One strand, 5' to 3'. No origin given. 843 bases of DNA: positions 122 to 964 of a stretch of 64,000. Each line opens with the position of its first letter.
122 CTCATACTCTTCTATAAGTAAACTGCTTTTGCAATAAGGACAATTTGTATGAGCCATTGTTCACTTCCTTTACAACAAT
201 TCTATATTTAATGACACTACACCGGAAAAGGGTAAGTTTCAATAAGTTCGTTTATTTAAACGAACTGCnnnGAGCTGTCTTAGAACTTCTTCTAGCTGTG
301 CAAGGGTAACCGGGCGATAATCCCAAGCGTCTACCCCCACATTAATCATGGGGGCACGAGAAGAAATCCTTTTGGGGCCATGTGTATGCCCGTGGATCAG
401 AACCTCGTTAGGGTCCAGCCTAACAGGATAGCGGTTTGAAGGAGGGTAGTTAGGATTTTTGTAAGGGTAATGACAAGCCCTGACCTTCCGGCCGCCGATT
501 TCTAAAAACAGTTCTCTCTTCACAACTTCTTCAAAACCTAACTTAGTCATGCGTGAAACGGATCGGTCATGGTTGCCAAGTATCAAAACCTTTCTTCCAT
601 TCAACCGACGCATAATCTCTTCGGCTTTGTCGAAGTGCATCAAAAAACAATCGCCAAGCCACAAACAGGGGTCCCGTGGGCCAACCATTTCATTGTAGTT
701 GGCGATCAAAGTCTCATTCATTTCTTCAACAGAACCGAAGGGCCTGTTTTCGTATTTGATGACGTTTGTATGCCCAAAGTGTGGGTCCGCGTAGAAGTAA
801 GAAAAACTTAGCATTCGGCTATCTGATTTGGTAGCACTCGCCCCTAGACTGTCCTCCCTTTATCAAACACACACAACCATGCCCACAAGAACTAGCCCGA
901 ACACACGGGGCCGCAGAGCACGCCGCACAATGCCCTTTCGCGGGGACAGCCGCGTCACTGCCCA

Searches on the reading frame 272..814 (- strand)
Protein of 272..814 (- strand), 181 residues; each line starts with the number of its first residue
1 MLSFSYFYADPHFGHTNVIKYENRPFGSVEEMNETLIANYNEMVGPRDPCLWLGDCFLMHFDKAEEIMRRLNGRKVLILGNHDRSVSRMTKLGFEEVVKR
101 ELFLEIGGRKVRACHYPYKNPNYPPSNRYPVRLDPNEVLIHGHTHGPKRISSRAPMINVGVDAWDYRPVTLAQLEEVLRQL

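Call 37: search_protein_families(library=pfam, alignment_id=A4, max_evalue=0.001)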
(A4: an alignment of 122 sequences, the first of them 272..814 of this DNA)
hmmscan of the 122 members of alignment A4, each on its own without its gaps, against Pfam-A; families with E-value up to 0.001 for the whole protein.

A. member 1, window:272-814:- (181 aa): 1 family
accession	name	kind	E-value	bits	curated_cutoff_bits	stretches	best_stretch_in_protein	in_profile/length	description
PF12850.12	Metallophos_2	-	8.3e-07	29.6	27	1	51-152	31-124/154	Calcineurin-like phosphoesterase superfamily domain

B. families by the number of members that match (of 122 scanned): 15 families
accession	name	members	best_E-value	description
PF14243.11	R2K_3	1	1.9e-20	ATP-grasp domain, R2K clade family 3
PF01145.31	Band_7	1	9.4e-16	SPFH domain / Band 7 family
PF10686.14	YAcAr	1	3.3e-14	YspA, cpYpsA-related SLOG family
PF18299.6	R2K_2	1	4.6e-13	ATP-grasp domain, R2K clade family 2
PF03235.19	GmrSD_N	1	1.1e-11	GmrSD restriction endonuclease, N-terminal domain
PF04055.27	Radical_SAM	1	5.8e-10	Radical SAM superfamily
PF01966.28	HD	1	1.7e-09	HD domain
PF15919.11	HicB_lk_antitox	1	3.4e-09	HicB_like antitoxin of bacterial toxin-antitoxin system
PF13487.12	HD_5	1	8.8e-09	HD domain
PF03118.21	RNA_pol_A_CTD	1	4.6e-07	Bacterial RNA polymerase, alpha chain C terminal domain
PF12850.12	Metallophos_2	1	8.3e-07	Calcineurin-like phosphoesterase superfamily domain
PF21748.3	UPF0150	1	1.4e-06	UPF0150-like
PF03692.20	CxxCxxCC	1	0.00024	Putative zinc- or iron-chelating domain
PF13304.12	AAA_21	1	0.00024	AAA domain, putative AbiEii toxin, Type IV TA system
PF13175.12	AAA_15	1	0.00093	AAA ATPase domain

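Call 38: search_protein_families(library=phrogs, alignment_id=A4, max_evalue=0.00001)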
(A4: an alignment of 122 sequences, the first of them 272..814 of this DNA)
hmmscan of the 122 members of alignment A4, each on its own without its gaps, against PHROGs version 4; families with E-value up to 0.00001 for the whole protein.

A. member 1, window:272-814:- (181 aa): 1 family
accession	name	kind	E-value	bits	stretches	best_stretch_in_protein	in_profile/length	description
phrog_547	-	other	9.8e-47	160.1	1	5-178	31-199/245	phosphoesterase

B. families by the number of members that match (of 122 scanned): 26 families (the first 25 are shown)
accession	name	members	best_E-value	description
phrog_547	-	1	9.8e-47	phosphoesterase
phrog_15480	-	1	2.6e-43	methyltransferase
phrog_5706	-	1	6.2e-32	-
phrog_289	-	1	1.2e-28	GTP-binding domain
phrog_26039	-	1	2.1e-27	-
phrog_1583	-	1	3e-25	-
phrog_13631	-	1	3.3e-25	-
phrog_16999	-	1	3.9e-22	Fe-S oxidoreductase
phrog_1933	-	1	1.3e-20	-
phrog_200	-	1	5.1e-20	lipoprotein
phrog_9802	-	1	6.7e-18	-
phrog_25384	-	1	9e-18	-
phrog_8323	-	1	6.7e-17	-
phrog_13561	-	1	2.5e-15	-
phrog_497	-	1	1.1e-10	toxin-antitoxin system HicB-like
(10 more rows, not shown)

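Call 67: search_dna_similar(query=window:272-814:-, collection=phages, mode=protein, max_evalue=0.00001, max_rows=15)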
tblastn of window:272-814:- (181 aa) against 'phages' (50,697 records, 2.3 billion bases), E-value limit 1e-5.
Records with a match: 1316; places in all: 1318; records where one place covers at least 80% of the query: 856.
Best place of each record, by identity: <60% 1316.
By first word of the organism name: Vibrio 373; Pseudomonas 181; Staphylococcus 119; Escherichia 97; Enterococcus 64; Bacillus 57; Listeria 54; Klebsiella 37; Acinetobacter 36; Streptomyces 30; and 49 more.
By host as written in the record: - 379; Pseudomonas aeruginosa 51; Listeria monocytogenes 43; Staphylococcus aureus 39; Escherichia coli 38; Vibrio harveyi BAA-1116 36; Pseudomonas aeruginosa PAO1 27; Pseudomonas syringae pv. actinidiae 18; and 291 more.
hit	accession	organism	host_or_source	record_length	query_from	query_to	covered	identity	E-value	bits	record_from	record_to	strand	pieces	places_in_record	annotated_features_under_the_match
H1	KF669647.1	Bacillus phage BigBertha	Bacillus thuringiensis subsp. Kurstaki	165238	6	177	95%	39.3%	1e-26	110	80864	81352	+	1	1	metallophosphoesterase protein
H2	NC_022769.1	Bacillus phage BigBertha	Bacillus thuringiensis subsp. Kurstaki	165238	6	177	95%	39.3%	1e-26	110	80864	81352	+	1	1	phosphoesterase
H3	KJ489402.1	Bacillus phage Riley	-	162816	6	177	95%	39.1%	5e-26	108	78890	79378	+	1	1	metallophophesterase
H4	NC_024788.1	Bacillus phage Riley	-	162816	6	177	95%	39.1%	5e-26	108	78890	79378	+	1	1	phosphoesterase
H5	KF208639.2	Bacillus phage Troll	Bacilluls thuringiensis kurstaki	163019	6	177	95%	39.1%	5e-26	108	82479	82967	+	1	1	115: metallophosphoesterase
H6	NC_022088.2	Bacillus phage Troll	Bacilluls thuringiensis kurstaki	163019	6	177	95%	39.1%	5e-26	108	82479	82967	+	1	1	115: phosphoesterase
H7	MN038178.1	Bacillus phage Beyonphe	Bacillus cereus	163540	6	177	95%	39.1%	5e-26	108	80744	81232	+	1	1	117: metallophosphoesterase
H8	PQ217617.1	Bacillus phage Atlee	Bacillus thuringiensis subspecies ...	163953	6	177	95%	39.1%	5e-26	108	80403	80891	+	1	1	metallophosphatase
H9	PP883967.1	Bacillus phage Jabberwock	Bacillus thuringiensis kurstaki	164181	6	177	95%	39.1%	5e-26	108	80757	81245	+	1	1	metallophosphoesterase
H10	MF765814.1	Bacillus phage Taffo16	Bacillus thuringiensis subsp. kurstaki ...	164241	6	177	95%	39.1%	5e-26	108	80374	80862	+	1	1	serine/threonine protein phosphatase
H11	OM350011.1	Bacillus phage BillyBob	Bacillus thuringiensis subspecies ...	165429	6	177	95%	39.1%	5e-26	108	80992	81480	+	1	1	metallophosphoesterase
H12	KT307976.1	Bacillus phage AvesoBmore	Bacillus thuringiensis subsp. kurstaki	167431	6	177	95%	39.1%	5e-26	108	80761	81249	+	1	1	metallophosphoesterase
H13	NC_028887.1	Bacillus phage AvesoBmore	Bacillus thuringiensis subsp. kurstaki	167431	6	177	95%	39.1%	5e-26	108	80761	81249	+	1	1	phosphoesterase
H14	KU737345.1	Bacillus phage Juglone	Bacillus thuringiensis subsp. kurstaki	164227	6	177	95%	39.1%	6e-26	108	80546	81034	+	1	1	metalloprotease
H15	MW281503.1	Bacillus phage Anthos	Bacillus thuringiensis subsp. kurstaki ...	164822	6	177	95%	39.1%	8e-26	108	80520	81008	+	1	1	metallophosphoesterase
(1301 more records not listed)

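Call 81: find_encoding_contigs(protein=window:272-814:-, flank=10000, max_places=1)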
Protein window:272-814:- (181 aa): 2 contigs read that carry it; 1 place shown.
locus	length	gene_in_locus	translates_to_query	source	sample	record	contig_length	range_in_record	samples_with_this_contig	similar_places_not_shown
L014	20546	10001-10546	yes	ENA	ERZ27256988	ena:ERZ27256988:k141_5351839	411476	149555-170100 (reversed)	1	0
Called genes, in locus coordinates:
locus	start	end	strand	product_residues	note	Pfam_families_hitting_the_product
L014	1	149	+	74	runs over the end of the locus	-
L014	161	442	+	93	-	-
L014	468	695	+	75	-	-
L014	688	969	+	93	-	-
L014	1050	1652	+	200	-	-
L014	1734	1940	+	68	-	-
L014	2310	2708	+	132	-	-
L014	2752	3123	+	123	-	-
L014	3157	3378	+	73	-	-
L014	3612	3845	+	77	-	-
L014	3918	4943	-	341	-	-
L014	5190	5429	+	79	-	-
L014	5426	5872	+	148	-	-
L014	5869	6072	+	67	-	-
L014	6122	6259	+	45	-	-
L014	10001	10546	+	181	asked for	PF12850:Metallophos_2 (weak)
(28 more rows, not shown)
